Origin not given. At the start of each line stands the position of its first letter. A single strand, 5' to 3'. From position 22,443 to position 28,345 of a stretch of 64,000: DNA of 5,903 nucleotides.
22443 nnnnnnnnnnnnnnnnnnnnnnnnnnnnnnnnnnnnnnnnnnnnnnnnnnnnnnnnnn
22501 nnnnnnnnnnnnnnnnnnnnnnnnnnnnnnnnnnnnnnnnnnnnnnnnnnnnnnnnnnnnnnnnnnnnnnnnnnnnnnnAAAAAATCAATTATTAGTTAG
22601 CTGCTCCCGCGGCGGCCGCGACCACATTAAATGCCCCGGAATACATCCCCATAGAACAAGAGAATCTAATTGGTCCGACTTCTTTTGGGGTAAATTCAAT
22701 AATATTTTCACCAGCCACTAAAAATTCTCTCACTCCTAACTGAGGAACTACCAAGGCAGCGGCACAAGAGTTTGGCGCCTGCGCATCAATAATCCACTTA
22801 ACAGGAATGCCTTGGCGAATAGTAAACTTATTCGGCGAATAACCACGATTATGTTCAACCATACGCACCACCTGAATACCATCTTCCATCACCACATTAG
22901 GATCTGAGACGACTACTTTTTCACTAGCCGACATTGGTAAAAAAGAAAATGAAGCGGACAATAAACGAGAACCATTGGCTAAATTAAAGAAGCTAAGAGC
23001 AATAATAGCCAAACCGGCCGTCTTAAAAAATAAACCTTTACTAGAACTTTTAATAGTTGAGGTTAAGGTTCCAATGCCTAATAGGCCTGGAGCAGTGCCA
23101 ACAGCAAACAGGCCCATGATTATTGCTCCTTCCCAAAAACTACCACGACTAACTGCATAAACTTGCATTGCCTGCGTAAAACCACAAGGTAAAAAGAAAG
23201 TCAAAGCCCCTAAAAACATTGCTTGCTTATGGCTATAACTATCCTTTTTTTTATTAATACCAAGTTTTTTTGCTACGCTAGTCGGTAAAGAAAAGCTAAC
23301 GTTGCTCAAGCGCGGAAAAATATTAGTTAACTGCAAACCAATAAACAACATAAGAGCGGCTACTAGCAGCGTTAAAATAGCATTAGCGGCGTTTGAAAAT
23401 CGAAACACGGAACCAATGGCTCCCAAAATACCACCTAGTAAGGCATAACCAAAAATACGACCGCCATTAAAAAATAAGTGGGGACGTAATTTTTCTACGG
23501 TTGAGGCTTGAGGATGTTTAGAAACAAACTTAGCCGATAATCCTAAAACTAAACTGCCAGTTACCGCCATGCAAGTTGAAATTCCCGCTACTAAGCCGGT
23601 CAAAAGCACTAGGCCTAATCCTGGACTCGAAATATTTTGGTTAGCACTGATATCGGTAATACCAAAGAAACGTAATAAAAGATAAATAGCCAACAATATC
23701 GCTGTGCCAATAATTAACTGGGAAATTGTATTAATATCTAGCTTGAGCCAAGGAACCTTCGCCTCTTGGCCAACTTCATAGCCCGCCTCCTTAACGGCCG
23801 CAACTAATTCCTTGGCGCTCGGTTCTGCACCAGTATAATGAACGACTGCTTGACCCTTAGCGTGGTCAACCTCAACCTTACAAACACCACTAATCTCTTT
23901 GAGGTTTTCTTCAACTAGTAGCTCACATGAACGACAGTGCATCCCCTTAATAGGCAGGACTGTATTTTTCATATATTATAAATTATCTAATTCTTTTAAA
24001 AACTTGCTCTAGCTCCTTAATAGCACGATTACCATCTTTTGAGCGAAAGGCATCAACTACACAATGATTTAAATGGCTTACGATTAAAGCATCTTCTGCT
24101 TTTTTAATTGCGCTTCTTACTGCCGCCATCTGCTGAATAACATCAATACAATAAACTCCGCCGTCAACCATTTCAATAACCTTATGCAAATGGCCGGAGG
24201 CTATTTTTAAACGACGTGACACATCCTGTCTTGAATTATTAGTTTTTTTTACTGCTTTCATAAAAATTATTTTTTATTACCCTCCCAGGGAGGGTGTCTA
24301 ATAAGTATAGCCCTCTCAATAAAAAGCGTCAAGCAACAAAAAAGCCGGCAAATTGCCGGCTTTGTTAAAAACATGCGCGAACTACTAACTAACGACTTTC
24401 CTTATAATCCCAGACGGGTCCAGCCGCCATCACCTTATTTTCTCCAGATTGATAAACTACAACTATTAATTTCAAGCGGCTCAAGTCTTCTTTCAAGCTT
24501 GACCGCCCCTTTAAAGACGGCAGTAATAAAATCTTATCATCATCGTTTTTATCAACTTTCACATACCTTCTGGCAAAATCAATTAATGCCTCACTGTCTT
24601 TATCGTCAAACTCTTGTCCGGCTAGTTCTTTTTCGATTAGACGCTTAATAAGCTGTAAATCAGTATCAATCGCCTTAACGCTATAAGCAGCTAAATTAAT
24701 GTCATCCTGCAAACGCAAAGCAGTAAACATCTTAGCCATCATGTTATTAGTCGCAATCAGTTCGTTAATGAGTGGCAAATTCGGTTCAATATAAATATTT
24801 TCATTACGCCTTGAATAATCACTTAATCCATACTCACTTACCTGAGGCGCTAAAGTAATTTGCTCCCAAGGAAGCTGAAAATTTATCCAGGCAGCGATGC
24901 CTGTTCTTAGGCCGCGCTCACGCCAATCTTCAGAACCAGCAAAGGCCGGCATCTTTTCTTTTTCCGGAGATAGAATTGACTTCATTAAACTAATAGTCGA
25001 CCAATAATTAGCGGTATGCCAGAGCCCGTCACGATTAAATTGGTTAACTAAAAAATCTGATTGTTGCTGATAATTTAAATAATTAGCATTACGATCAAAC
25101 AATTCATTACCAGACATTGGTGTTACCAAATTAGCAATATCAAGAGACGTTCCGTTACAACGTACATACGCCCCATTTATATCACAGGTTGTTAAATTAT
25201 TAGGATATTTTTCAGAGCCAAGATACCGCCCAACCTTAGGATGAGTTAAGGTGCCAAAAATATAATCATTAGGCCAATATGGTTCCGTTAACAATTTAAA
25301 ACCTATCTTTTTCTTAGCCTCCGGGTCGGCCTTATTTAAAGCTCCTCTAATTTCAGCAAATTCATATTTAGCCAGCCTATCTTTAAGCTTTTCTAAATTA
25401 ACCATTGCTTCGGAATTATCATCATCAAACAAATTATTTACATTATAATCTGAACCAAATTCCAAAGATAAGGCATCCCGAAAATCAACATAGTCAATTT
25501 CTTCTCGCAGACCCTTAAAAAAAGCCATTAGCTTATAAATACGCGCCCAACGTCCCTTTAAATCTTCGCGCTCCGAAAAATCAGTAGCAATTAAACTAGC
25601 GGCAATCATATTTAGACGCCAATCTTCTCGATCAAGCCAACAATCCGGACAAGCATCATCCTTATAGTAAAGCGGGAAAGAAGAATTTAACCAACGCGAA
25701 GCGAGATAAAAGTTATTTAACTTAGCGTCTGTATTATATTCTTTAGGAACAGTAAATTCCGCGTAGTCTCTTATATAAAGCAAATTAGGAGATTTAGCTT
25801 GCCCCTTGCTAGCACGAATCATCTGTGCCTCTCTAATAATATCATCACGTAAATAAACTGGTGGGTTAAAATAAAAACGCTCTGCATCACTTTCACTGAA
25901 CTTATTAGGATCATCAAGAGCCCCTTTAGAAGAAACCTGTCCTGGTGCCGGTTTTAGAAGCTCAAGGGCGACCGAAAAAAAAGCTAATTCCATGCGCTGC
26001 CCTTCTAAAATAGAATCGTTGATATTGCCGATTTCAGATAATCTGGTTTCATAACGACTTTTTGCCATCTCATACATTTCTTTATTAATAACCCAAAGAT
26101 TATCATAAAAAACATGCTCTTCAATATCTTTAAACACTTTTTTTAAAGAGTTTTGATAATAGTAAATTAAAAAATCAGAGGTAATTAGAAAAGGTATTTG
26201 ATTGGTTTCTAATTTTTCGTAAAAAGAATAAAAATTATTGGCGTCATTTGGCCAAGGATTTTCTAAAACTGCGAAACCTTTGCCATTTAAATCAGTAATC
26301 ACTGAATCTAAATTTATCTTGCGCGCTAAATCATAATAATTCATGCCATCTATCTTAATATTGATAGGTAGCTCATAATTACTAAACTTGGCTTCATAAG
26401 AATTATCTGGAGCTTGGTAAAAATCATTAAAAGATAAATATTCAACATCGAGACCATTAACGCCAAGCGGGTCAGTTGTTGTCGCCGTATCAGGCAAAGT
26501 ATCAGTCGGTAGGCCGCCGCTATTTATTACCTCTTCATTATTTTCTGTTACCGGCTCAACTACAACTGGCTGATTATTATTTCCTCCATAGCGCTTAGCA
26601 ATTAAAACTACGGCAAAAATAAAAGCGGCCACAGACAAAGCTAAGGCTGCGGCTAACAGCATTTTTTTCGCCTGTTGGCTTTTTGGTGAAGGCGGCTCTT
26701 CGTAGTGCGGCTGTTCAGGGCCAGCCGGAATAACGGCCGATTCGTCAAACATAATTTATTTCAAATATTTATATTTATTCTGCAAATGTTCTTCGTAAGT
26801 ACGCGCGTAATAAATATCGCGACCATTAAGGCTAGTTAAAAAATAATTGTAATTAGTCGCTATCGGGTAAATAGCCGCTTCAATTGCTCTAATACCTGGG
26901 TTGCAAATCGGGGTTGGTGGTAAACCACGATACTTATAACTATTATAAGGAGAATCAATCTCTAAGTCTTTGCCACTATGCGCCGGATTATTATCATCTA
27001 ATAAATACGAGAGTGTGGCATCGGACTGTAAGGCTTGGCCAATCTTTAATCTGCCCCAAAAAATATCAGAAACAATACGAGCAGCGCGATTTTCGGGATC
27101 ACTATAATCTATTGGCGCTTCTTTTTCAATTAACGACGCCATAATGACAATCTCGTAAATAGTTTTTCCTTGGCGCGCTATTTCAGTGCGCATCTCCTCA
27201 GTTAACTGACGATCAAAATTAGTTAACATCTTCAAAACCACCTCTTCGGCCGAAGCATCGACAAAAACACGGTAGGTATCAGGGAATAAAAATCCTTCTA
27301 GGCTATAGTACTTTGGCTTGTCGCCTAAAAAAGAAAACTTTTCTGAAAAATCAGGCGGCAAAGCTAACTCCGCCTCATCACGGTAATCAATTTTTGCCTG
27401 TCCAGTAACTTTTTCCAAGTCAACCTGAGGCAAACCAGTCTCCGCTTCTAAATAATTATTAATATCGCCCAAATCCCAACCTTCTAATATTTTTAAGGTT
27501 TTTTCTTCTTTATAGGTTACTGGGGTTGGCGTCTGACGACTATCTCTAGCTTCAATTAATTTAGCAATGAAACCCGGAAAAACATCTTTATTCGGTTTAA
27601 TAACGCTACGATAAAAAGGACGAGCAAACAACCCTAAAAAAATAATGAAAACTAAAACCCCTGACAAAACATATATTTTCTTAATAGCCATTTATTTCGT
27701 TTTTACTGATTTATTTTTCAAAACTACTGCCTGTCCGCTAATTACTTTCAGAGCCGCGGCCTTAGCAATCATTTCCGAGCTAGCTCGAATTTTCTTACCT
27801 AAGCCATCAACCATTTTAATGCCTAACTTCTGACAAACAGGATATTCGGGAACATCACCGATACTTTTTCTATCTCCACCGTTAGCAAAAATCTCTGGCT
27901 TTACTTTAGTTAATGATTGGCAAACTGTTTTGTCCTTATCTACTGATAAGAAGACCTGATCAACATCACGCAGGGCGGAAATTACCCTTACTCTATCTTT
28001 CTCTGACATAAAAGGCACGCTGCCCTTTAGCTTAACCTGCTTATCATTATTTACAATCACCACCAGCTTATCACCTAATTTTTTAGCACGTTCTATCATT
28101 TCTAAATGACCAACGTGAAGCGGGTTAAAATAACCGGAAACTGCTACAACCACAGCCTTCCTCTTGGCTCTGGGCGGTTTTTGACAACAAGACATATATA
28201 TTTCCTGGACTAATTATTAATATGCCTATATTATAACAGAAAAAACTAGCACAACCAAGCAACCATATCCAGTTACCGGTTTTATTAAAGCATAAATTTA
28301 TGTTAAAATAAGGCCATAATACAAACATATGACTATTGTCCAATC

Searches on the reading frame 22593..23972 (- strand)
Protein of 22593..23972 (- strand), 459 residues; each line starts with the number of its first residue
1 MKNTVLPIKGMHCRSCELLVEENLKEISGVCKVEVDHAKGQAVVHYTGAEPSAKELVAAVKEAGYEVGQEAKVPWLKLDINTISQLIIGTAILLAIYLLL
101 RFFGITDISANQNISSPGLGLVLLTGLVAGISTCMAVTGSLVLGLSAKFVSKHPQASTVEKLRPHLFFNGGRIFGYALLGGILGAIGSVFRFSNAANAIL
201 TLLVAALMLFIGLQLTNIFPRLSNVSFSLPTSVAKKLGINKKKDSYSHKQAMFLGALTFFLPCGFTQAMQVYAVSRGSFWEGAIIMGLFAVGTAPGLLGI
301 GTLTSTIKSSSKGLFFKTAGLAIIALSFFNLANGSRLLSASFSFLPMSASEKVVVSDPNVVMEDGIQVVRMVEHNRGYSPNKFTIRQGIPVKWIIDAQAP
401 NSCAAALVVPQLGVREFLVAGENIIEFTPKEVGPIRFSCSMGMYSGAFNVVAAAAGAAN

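Call 14: search_protein_families(library=pfam, proteins=[window:22593-23972:-], max_evalue=0.01)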
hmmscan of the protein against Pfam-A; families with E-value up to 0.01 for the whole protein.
window:22593-23972:- (459 aa): 3 families
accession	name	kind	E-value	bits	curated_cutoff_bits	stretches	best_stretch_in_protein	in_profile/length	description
PF13386.12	DsbD_2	-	3.4e-33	115.6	24.9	1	122-327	2-197/199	Cytochrome C biogenesis protein transmembrane region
PF00403.32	HMA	-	8.7e-16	58.5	24.8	1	6-66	2-62/62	Heavy-metal-associated domain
PF13473.12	Cupredoxin_1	-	3.6e-06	27.4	27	1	365-446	19-100/104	Cupredoxin-like domain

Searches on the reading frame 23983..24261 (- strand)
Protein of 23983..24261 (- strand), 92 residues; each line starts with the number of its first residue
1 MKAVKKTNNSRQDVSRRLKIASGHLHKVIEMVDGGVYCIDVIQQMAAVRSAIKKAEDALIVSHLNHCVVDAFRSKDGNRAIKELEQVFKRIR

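Call 14: search_protein_families(library=pfam, proteins=[window:23983-24261:-], max_evalue=0.01)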
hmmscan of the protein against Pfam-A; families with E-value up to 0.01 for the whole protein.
window:23983-24261:- (92 aa): 1 family
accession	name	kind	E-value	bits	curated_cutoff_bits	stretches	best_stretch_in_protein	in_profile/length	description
PF02583.22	Trns_repr_metal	-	1.4e-23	83.5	22.8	1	11-90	2-78/78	Metal-sensitive transcriptional repressor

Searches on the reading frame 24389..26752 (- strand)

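Call 51: search_protein_families(library=pfam, proteins=[window:24389-26752:-], max_evalue=0.001)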
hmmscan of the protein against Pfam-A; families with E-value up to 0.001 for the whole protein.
window:24389-26752:- (787 aa): 1 family
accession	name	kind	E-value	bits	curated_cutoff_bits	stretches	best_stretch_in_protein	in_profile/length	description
PF11369.13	DUF3160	-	6.6e-54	184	25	1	155-732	8-532/632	Protein of unknown function (DUF3160)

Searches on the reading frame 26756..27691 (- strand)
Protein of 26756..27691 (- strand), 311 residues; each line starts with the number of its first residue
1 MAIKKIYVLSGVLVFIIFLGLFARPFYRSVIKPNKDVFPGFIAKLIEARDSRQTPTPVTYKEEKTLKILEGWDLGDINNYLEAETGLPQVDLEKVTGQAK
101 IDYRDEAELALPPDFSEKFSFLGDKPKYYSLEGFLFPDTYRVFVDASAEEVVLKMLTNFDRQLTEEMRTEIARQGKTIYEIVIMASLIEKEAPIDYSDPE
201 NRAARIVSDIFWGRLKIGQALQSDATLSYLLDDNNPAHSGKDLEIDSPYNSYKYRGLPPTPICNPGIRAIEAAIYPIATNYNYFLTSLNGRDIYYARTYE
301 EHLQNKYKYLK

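Call 51: search_protein_families(library=pfam, proteins=[window:26756-27691:-], max_evalue=0.001)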
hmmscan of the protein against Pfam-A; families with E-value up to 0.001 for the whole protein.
window:26756-27691:- (311 aa): 1 family
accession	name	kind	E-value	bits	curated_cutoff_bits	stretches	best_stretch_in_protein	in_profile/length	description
PF02618.21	YceG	-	2.8e-57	194.7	32.4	1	62-306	67-273/275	YceG-like family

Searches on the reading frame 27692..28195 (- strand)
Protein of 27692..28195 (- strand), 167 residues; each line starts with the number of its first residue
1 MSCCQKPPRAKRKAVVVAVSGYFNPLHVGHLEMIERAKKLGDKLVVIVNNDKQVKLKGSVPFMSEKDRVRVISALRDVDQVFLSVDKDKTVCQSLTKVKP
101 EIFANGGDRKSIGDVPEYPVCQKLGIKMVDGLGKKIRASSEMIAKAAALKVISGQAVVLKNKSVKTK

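Call 51: search_protein_families(library=pfam, proteins=[window:27692-28195:-], max_evalue=0.001)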
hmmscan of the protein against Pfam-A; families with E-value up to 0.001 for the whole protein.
window:27692-28195:- (167 aa): 1 family
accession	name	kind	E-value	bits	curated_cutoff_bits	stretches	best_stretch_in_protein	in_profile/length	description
PF01467.32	CTP_transf_like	-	1.4e-17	64.6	21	1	20-108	3-89/133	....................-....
